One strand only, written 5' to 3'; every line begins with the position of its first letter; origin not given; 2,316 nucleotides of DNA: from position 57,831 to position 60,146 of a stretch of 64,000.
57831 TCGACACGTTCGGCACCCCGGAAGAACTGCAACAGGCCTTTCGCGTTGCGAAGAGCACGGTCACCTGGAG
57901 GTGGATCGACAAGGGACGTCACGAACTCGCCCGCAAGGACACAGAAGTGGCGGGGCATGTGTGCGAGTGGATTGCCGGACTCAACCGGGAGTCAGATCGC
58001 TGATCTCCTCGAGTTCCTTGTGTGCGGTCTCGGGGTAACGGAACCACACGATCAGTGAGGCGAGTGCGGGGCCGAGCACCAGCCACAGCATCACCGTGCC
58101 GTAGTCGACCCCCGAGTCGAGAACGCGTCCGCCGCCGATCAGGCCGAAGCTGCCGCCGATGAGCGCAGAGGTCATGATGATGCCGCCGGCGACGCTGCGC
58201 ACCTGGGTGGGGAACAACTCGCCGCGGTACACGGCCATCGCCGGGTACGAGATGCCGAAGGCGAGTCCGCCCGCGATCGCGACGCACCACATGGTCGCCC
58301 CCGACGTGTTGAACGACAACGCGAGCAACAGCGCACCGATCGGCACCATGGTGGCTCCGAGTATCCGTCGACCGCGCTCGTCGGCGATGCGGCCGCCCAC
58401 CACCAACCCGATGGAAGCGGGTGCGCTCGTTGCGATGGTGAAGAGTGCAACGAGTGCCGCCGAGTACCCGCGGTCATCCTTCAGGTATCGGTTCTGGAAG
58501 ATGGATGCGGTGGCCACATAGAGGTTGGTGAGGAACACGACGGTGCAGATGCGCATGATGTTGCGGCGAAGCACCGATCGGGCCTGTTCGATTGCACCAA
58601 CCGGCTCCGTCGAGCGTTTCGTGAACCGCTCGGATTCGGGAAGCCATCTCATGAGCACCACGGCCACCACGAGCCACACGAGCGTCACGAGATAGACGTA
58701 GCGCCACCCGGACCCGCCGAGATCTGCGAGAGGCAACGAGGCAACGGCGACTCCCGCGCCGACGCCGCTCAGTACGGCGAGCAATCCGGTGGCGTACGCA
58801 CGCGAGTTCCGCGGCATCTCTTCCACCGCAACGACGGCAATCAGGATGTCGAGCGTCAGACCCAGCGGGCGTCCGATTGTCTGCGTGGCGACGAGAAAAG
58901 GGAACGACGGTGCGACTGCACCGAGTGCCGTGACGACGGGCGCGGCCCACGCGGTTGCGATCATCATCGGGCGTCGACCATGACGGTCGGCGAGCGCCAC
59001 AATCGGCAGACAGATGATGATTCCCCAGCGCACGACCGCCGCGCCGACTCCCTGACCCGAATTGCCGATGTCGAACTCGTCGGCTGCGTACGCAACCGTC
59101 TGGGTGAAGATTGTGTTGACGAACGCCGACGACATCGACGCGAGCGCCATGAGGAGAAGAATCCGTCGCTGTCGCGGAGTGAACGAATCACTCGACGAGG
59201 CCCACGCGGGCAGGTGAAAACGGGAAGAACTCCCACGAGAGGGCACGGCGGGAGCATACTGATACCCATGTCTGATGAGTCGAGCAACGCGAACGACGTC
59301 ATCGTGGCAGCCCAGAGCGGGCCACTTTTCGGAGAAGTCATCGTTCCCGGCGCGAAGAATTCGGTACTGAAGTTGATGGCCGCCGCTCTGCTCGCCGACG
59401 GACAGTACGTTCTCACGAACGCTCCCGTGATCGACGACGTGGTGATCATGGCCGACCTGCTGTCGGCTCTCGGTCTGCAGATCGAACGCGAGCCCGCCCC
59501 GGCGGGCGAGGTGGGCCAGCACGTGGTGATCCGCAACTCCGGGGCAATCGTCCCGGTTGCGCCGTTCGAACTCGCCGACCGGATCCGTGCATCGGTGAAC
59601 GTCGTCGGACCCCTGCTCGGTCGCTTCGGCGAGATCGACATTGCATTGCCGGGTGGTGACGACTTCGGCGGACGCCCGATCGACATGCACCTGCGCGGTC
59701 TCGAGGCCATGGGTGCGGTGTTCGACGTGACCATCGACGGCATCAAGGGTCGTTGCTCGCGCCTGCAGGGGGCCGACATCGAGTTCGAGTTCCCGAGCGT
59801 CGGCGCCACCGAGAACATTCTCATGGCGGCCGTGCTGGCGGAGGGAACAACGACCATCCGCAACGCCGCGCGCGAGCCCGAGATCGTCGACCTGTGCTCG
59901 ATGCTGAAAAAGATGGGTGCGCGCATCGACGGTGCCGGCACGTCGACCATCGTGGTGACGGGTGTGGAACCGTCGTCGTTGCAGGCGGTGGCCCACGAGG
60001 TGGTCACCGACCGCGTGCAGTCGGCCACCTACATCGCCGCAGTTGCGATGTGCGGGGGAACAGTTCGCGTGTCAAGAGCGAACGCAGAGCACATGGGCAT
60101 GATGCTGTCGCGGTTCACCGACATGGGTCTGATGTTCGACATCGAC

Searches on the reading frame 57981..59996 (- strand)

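Call 9: search_protein_families(library=pfam, proteins=[window:57981-59996:-], max_evalue=0.001)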
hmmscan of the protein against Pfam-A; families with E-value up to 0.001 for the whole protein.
window:57981-59996:- (671 aa): 2 families
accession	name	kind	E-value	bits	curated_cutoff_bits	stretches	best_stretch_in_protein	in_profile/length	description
PF07690.21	MFS_1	-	5.4e-37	127.9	33.4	2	284-618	2-346/347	Major Facilitator Superfamily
PF00083.30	Sugar_tr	-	2.8e-12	46.7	22.3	2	493-657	22-194/452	Sugar (and other) transporter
